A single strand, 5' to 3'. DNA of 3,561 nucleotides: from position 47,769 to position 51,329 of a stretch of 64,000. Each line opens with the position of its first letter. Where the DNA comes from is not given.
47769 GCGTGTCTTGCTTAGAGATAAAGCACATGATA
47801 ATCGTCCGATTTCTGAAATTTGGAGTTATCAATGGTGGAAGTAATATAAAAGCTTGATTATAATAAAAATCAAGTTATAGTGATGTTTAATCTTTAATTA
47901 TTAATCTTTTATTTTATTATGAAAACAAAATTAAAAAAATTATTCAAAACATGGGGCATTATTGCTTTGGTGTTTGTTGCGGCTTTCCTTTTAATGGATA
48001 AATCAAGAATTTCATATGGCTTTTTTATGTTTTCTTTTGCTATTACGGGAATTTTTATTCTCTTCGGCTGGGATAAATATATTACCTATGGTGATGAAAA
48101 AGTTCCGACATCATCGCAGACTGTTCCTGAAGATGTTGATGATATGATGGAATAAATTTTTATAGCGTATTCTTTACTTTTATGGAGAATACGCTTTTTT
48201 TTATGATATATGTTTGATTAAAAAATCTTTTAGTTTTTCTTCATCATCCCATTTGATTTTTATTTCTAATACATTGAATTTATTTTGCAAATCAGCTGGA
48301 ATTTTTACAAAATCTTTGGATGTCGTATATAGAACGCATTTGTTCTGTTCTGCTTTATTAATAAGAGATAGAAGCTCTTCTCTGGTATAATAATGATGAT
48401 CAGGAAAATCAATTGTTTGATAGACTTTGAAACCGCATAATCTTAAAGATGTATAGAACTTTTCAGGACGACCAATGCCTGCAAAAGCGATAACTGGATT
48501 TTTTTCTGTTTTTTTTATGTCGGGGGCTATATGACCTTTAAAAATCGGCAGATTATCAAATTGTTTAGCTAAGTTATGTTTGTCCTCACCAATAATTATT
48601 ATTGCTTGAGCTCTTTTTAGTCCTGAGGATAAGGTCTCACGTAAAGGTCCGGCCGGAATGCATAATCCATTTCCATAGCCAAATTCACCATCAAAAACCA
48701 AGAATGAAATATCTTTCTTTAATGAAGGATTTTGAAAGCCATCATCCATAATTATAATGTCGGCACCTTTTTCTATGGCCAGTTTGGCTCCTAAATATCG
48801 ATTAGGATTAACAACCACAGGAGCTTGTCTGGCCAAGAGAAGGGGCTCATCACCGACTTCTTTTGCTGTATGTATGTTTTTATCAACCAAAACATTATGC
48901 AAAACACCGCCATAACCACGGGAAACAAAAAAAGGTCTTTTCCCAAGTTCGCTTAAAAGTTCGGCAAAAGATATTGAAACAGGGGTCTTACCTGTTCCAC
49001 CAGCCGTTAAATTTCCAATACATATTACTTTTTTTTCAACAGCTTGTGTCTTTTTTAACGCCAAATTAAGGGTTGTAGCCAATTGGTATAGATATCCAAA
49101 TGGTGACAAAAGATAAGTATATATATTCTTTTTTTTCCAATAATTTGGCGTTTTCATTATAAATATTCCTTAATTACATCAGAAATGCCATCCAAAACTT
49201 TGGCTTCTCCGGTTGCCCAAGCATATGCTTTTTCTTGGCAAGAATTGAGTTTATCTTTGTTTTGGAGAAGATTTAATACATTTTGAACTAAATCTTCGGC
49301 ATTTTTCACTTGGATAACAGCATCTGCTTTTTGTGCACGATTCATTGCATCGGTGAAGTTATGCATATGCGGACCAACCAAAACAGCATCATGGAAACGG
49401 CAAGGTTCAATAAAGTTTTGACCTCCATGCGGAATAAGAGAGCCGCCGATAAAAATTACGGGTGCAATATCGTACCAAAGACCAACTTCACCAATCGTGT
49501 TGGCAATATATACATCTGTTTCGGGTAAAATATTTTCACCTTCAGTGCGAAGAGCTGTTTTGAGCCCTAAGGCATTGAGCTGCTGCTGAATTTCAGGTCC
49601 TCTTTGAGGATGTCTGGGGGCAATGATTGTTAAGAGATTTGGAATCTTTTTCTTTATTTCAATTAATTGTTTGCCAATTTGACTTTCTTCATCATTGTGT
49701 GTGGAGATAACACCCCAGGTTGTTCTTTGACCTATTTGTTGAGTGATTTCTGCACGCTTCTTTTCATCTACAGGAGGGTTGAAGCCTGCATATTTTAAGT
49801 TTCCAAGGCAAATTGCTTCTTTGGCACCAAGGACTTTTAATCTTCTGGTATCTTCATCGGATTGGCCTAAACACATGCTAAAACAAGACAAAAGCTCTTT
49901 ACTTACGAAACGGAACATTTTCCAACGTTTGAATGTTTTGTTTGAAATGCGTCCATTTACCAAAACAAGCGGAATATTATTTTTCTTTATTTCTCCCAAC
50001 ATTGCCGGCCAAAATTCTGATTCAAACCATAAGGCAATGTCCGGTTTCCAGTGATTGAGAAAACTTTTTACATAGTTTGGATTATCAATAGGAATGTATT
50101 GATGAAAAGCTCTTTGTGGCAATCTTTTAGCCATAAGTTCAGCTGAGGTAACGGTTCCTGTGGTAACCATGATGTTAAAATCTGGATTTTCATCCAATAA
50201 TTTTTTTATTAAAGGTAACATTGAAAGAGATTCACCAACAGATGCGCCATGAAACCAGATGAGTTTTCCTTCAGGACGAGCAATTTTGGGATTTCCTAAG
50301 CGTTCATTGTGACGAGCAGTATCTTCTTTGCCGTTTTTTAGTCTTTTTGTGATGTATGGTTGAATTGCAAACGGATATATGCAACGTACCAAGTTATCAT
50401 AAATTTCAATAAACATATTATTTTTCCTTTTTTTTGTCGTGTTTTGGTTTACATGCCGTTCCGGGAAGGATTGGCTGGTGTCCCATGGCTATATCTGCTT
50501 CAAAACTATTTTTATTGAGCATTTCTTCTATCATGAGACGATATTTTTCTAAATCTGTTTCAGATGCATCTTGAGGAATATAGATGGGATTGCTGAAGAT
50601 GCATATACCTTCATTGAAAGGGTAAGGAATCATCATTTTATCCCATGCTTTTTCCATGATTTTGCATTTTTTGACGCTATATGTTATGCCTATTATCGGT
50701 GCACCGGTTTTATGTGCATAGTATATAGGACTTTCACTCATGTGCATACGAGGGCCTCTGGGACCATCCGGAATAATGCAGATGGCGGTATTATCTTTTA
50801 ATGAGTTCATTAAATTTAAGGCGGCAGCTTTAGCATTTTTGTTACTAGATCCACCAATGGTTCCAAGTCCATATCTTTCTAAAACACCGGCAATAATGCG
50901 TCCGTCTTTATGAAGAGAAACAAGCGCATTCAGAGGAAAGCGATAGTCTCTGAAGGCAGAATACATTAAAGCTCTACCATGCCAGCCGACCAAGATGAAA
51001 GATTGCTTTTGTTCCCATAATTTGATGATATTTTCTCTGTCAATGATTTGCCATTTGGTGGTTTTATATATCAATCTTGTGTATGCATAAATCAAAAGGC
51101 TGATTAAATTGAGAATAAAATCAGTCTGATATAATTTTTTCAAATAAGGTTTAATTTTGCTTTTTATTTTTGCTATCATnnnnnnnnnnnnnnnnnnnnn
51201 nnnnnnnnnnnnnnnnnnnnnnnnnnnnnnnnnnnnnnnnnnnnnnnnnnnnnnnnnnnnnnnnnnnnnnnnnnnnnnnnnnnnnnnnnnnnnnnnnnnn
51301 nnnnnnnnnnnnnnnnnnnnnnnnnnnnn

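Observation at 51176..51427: Stand-alone 83-aa FliN/SpoA-domain gene heading an LPS-biosynthesis operon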

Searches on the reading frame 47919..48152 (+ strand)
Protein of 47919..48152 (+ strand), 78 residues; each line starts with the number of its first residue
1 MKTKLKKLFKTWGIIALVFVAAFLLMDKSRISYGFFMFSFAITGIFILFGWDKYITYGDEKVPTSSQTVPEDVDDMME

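Call 40: search_protein_families(library=pfam, proteins=[window:47919-48152:+], max_evalue=1)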
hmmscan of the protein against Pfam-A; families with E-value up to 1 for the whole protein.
window:47919-48152:+ (78 aa): 1 family
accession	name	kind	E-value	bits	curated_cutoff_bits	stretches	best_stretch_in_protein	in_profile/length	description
PF07444.16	Ycf66_N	-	0.027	15.1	22.3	1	12-53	32-72/76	Ycf66 protein N-terminus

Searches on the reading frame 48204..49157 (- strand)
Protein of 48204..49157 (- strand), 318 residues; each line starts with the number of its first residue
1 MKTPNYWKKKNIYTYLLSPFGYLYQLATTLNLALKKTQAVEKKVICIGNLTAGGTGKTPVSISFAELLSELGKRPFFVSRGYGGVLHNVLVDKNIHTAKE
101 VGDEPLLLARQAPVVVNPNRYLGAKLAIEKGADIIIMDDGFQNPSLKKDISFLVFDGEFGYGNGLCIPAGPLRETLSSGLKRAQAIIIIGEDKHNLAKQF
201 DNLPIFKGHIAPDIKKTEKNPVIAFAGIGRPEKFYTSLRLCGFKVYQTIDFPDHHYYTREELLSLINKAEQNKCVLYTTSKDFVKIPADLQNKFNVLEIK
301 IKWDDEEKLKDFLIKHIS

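Call 5: search_protein_families(library=pfam, proteins=[window:48204-49157:-], max_evalue=0.1)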
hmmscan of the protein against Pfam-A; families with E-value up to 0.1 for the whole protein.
window:48204-49157:- (318 aa): 3 families
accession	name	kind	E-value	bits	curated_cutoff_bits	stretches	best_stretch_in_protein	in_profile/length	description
PF02606.20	LpxK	-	4.7e-87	292.6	27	1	15-317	3-327/328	Tetraacyldisaccharide-1-P 4'-kinase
PF13614.12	AAA_31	-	0.038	14.4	27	1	43-74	2-32/177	AAA domain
PF01656.29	CbiA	-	0.048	14.1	25.4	1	51-74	6-29/125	CobQ/CobB/MinD/ParA nucleotide binding domain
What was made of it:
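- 48201..49157 (-): lpxK (tetraacyldisaccharide 4'-kinase), 318 aa, last gene of the operon. PF02606 at 292.6 bits (call 5).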

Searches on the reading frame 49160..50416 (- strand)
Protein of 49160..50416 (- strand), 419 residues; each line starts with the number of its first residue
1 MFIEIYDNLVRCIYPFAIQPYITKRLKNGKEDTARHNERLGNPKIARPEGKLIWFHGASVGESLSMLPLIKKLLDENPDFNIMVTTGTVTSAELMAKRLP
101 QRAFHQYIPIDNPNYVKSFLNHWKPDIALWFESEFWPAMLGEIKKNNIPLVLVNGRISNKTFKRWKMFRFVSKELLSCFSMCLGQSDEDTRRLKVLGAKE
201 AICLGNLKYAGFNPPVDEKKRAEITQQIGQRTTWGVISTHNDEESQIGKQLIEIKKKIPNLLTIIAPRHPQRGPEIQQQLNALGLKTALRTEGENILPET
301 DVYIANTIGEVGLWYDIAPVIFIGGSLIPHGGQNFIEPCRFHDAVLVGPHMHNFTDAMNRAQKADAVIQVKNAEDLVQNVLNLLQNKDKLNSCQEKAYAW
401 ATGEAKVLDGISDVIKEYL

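Call 5: search_protein_families(library=pfam, proteins=[window:49160-50416:-], max_evalue=0.1)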
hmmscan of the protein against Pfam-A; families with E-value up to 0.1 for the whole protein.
window:49160-50416:- (419 aa): 1 family
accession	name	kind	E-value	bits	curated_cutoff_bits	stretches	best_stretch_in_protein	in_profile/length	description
PF04413.22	Glycos_transf_N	-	2.7e-58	196.9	23.9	1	35-210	2-178/179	3-Deoxy-D-manno-octulosonic-acid transferase (kdotransferase)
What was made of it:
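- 49157..50416 (-): waaA (Kdo transferase), 419 aa. PF04413 at 196.9 bits (call 5).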

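Call 83: find_related_loci(query=A3, collection=metagenome_contigs, flank=4000)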
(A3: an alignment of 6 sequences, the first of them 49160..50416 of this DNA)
Query A3 (419 aa) in metagenome_contigs; peptide patterns used: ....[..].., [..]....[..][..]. (x = any residue, [..] = any of these).
587 stretches matched a pattern; 249 encode a relative of the query (tblastn E <= 1e-3); the best 80 are kept; 80 distinct loci.
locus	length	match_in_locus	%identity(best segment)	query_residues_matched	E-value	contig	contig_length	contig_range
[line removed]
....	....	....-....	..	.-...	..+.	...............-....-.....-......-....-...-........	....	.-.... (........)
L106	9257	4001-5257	66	1-419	0e+0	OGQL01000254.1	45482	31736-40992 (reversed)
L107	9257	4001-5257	66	1-419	0e+0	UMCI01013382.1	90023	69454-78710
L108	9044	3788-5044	66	1-419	0e+0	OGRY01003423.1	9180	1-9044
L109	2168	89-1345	66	1-419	0e+0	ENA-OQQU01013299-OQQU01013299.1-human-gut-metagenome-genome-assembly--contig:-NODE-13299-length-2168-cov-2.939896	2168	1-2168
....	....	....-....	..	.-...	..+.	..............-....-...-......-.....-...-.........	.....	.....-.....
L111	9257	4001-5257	66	1-419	0e+0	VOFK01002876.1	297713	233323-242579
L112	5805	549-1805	66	1-419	0e+0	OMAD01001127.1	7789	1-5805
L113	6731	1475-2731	66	1-419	0e+0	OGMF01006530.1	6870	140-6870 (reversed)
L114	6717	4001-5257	66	1-419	0e+0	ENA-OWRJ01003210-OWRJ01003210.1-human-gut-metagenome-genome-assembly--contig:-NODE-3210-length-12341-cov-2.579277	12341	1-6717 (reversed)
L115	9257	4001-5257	66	1-419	0e+0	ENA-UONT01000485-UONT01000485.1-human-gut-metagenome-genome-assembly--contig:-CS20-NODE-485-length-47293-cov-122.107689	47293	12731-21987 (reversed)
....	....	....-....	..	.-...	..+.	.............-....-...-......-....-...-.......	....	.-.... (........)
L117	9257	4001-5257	66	1-419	0e+0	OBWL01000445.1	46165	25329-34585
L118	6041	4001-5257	66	1-419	0e+0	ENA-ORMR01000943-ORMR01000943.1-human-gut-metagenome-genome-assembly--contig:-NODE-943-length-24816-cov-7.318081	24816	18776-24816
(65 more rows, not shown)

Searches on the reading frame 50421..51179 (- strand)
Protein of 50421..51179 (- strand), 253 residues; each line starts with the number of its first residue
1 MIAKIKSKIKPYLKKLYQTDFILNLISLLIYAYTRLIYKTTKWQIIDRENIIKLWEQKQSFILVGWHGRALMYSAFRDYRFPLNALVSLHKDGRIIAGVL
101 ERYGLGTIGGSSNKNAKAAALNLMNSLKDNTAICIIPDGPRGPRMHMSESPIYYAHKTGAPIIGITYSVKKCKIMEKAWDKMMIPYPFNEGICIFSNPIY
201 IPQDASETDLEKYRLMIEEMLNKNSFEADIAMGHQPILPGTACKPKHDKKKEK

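Call 4: search_protein_families(library=ncbifam, proteins=[window:50421-51179:-], max_evalue=0.1)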
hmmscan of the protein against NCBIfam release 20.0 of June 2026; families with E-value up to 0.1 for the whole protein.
window:50421-51179:- (253 aa): 1 family
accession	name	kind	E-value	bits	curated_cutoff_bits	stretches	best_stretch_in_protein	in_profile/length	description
TIGR00530.1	AGP_acyltrn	subfamily_domain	0.019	14.7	102.95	1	107-167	66-129/130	1-acylglycerol-3-phosphate O-acyltransferase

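Call 5: search_protein_families(library=pfam, proteins=[window:50421-51179:-], max_evalue=0.1)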
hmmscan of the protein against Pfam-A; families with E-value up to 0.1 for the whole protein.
window:50421-51179:- (253 aa): 1 family
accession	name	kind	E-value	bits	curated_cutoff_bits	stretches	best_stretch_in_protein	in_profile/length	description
PF04028.18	DUF374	-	1.7e-21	76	26.8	1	82-144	7-69/69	Domain of unknown function (DUF374)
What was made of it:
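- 50418..51179 (-): lpxJ (DUF374 family lipid A late acyltransferase), 253 aa. PF04028 at 76 bits (call 5).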

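Call 45: search_protein_families(library=ncbifam, proteins=[window:50421-51179:-], max_evalue=0.00001)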
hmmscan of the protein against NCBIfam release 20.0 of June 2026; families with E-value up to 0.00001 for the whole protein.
window:50421-51179:- (253 aa): 0 families
